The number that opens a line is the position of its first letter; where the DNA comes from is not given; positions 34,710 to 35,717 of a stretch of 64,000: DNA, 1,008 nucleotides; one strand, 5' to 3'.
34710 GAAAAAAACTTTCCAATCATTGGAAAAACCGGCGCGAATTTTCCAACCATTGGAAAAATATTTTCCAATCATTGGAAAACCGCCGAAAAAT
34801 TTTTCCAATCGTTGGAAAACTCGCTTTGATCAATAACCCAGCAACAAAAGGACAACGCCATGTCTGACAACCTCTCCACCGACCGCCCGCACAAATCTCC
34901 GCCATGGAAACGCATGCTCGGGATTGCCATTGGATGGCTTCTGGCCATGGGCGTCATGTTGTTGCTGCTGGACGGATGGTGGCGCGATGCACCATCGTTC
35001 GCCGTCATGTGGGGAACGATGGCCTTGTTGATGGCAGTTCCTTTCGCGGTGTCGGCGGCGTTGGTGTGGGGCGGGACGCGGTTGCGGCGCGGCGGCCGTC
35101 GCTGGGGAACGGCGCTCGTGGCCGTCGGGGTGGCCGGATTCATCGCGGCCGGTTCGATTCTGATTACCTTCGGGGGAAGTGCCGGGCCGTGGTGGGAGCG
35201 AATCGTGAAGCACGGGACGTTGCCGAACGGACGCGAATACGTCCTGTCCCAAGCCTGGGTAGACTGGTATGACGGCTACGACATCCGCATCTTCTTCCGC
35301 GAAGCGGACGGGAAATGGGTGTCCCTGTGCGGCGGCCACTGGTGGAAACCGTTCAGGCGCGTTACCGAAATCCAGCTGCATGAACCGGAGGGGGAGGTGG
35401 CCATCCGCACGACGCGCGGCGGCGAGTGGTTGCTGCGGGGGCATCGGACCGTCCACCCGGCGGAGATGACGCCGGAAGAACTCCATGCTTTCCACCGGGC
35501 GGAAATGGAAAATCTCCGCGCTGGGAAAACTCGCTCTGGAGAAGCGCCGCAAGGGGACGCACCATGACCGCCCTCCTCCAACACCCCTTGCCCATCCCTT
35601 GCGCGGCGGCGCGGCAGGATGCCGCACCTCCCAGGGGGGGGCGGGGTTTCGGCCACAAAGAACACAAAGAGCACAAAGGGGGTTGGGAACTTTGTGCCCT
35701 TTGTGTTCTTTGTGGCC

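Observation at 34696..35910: Two near-identical AT-rich palindrome arrays in direct orientation bracket a membrane-protein gene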

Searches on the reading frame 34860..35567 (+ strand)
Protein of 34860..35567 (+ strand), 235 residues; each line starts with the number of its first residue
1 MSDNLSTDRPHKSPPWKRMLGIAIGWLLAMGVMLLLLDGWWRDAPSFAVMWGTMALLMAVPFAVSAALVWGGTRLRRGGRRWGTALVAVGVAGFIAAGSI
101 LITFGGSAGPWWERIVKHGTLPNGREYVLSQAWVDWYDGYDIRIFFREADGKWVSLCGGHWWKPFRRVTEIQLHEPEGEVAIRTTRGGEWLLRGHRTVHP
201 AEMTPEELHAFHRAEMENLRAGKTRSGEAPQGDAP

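Call 16: search_protein_families(library=pfam, proteins=[window:34860-35567:+], max_evalue=0.01)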
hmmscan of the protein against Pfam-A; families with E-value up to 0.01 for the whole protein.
window:34860-35567:+ (235 aa): 0 families

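Call 32: find_encoding_contigs(protein=window:34860-35567:+, flank=10000, max_places=10)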
Protein window:34860-35567:+ (235 aa): 10 contigs read that carry it; 6 places shown.
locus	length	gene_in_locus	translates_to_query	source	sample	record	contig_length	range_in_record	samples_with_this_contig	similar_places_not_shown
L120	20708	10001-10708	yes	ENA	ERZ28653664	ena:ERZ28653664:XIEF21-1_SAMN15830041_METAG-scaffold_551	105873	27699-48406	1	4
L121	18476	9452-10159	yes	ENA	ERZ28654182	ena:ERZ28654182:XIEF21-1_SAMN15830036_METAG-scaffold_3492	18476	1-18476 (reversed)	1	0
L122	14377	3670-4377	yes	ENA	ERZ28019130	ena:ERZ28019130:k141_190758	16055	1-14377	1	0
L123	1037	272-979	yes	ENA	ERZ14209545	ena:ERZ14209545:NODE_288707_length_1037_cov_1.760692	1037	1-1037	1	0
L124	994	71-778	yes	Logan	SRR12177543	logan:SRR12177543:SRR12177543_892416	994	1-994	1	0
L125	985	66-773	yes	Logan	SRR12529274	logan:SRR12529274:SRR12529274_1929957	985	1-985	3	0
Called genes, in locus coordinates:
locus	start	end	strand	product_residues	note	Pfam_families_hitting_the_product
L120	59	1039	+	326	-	-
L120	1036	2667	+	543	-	PF01235:Na_Ala_symp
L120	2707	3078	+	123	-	PF11325:DUF3127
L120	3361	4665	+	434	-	PF03721:UDPG_MGDP_dh_N, PF00984:UDPG_MGDP_dh, PF03720:UDPG_MGDP_dh_C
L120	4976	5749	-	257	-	-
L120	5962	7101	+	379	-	PF01168:Ala_racemase_N, PF00842:Ala_racemase_C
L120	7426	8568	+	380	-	PF25917:BSH_RND, PF25876:HH_MFP_RND, PF25881:HH_YBHG (weak), PF25893:HH_CzcB (weak), PF25944:Beta-barrel_RND, PF25967:RND-MFP_C, PF25989:YknX_C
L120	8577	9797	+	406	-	PF17761:DUF1016_N, PF06250:YhcG_C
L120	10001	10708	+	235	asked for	-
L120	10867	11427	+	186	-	-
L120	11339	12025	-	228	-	-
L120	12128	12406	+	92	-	-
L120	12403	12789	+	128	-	PF01850:PIN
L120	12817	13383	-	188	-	PF04229:GrpB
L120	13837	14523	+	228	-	-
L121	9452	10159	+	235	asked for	-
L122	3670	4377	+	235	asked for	-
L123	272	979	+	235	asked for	-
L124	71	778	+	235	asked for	-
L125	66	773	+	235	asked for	-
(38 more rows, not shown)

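Call 57: find_homologous_proteins(query=window:34860-35567:+, max_evalue=0.001)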
Query window:34860-35567:+ (235 aa): 12 proteins with E <= 0.001 among 819 candidates.
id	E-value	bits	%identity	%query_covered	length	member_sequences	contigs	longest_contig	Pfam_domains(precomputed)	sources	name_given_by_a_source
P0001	7.3e-143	493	91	100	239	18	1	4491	-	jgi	jgi:hypothetical protein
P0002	1.3e-128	446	83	100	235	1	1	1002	-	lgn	-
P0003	3.8e-93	330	66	100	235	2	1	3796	-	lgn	-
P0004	9.5e-89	315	64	100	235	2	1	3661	-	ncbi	-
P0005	9.5e-80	286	60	94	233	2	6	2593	-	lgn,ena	-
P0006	3.0e-56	209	58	78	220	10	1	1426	-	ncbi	-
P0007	8.3e-42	161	45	77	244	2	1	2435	-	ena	-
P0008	1.7e-38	151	41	77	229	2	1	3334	-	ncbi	-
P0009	1.1e-37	148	40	90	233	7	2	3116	-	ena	-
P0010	8.2e-36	142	41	77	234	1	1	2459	-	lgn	-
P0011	1.3e-35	141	39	90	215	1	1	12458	-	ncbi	-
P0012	1.1e-34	138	39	77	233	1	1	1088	-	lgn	-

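Call 58: find_encoding_contigs(protein=P0001, flank=6000, max_places=3)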
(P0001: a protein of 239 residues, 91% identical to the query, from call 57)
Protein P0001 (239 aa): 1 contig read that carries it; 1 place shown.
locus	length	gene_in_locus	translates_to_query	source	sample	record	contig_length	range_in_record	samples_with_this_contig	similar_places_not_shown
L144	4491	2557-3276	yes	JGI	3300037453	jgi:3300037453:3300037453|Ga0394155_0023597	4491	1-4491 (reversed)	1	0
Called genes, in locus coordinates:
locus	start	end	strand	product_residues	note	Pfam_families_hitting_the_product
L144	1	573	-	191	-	?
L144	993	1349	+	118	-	PF05973:Gp49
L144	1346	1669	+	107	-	PF13744:HTH_37 (weak), PF01381:HTH_3 (weak)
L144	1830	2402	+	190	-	-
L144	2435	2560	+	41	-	-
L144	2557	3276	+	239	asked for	-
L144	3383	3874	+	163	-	PF15580:Imm53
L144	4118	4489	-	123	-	?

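Call 59: find_encoding_contigs(protein=P0003, flank=6000, max_places=3)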
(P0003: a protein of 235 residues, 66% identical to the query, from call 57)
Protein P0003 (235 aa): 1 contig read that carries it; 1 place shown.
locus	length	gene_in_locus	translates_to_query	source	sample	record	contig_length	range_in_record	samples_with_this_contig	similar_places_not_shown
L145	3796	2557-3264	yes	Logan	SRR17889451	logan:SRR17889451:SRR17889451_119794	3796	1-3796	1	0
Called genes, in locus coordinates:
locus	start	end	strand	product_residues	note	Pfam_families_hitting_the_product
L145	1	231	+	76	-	?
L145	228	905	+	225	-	-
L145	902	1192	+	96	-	-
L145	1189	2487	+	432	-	-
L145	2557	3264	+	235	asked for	-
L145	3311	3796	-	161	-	?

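Call 60: find_encoding_contigs(protein=P0004, flank=6000, max_places=3)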
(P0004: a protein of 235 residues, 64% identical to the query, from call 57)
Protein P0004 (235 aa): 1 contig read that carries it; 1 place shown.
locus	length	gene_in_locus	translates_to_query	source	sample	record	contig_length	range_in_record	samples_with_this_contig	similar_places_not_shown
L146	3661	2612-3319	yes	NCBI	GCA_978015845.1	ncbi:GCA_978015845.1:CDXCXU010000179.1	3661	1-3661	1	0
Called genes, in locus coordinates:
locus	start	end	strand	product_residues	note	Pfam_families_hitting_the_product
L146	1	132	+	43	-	?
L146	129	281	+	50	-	-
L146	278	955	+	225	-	-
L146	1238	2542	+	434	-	-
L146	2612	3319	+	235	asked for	-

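Call 61: find_encoding_contigs(protein=P0011, flank=8000, max_places=3)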
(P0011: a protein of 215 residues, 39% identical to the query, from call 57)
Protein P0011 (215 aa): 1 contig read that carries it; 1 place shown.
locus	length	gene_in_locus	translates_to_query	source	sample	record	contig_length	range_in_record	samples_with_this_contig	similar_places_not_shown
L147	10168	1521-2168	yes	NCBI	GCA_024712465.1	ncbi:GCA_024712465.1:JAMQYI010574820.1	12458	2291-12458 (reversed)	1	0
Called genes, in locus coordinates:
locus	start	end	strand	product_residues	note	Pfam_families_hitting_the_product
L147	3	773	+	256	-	?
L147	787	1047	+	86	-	PF13711:DUF4160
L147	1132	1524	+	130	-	PF10387:DUF2442 (weak)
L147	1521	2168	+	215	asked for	-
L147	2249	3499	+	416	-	PF00180:Iso_dh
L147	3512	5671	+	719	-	PF13855:LRR_8 (faint), PF13306:LRR_5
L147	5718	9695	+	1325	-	-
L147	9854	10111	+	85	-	-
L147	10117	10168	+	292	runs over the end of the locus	-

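Call 72: search_protein_families(library=pfam, proteins=[L145:228-905:+, L145:1189-2487:+], max_evalue=0.01)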
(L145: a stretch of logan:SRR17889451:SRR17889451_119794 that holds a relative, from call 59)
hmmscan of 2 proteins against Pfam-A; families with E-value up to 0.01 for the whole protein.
L145:228-905:+ (225 aa): 0 families

L145:1189-2487:+ (432 aa): 0 families

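Call 79: predict_structure(alignment_id=A5)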
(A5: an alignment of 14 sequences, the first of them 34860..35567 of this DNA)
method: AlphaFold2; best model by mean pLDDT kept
length: 235 residues; sequences in the alignment: 14
mean_pLDDT: 78.9   pTM: 0.66
mean pLDDT of the five models: 78.9, 78.6, 78.2, 77.7, 73.5
residues with pLDDT >= 90: 38; 70-90: 162; 50-70: 23; < 50: 12
segments of 3 or more residues with pLDDT < 50: 1-4, 230-235
pLDDT, mean of each block of 10 residues (from residue 1): 48 73 82 75 71 76 85 85 85 84 76 90 90 83 90 83 74 76 81 82 94 88 65 36
secondary structure, 60 per line:
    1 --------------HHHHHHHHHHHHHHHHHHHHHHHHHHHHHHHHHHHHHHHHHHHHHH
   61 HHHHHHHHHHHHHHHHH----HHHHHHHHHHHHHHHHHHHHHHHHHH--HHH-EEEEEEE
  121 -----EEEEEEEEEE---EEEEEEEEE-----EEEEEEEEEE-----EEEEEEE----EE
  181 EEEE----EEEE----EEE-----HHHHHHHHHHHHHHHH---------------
elements in order: H15-77 H82-107 E114-120 E126-135 E139-147 E153-162 E168-174 E179-184 E189-192 E197-199 H205-220

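Call 84: fold_search(model_id=the predicted structure, library=pdb)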
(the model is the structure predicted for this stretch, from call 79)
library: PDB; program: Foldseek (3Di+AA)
matches with E <= 10: 424; with E <= 0.001: 0
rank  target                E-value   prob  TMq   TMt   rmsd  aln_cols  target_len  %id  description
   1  8wb2                  2.3e-01  0.14  0.15  0.19  13.9       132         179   16  Heme-bound Arabidopsis thaliana temperature-induced lipocalin (released 2023-12-27)
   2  5xpy                  2.6e-01  0.25  0.15  0.09  13.5       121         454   12  Structural basis of kindlin-mediated integrin recognition and activation (released 2017-07-26)
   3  6xtj                  3.6e-01  0.18  0.14  0.08  13.0       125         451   10  The high resolution structure of the FERM domain of human FERMT2 (released 2020-02-12)
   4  1yup_B                4.0e-01  0.08  0.13  0.18  13.9       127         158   12  Reindeer beta-lactoglobulin (released 2006-02-14)
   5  3mbt                  4.3e-01  0.11  0.15  0.21  13.4       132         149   14  Structure of monomeric Blc from E. coli (released 2010-12-08)
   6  1yup_F                4.3e-01  0.08  0.13  0.18  13.8       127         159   12  Reindeer beta-lactoglobulin (released 2006-02-14)
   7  6s5j                  4.5e-01  0.51  0.21  0.17   7.2        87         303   11  Strictosidine Synthase from Ophiorrhiza pumila in complex with (S)-1-Ethyl-2,3,4,9-tetrahydro-1H-beta-carboline (released 2020-04-08)
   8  5jrk_B                4.8e-01  0.33  0.18  0.08   8.2        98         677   10  Crystal Structure of the Sphingopyxin I Lasso Peptide Isopeptidase SpI-IsoP (SeMet-derived) (released 2016-09-28)
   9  6u7c_A                5.0e-01  0.11  0.14  0.06  16.3       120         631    9  Human GRK2 in complex with Gbetagamma subunits and CCG258747 (released 2020-04-15)
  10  5mum                  5.3e-01  0.33  0.21  0.14   7.0        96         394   14  Glycoside Hydrolase BACINT_00347 (released 2017-04-26)
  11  2w38                  5.3e-01  0.16  0.14  0.09  10.0        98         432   12  Crystal structure of the pseudaminidase from Pseudomonas aeruginosa (released 2008-12-23)
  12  9lul_W                6.0e-01  0.09  0.16  0.10  20.5       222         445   11  Local refinement of stacked like DDB1-DDA1-DET1-Ube2e2-COP1 complex (layer 1) (released 2026-01-28)
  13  2r56_A                6.0e-01  0.06  0.11  0.15  14.1       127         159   12  Crystal Structure of a Recombinant IgE Fab Fragment in Complex with Bovine Beta-Lactoglobulin Allergen (released 2007-11-13)
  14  3pvw_A                6.3e-01  0.09  0.15  0.07  16.2       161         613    8  Bovine GRK2 in complex with Gbetagamma subunits and a selective kinase inhibitor (CMPD103A) (released 2011-06-01)
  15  3kdi                  6.7e-01  0.06  0.15  0.18  16.9       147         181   11  Structure of (+)-ABA bound PYL2 (released 2009-11-10)
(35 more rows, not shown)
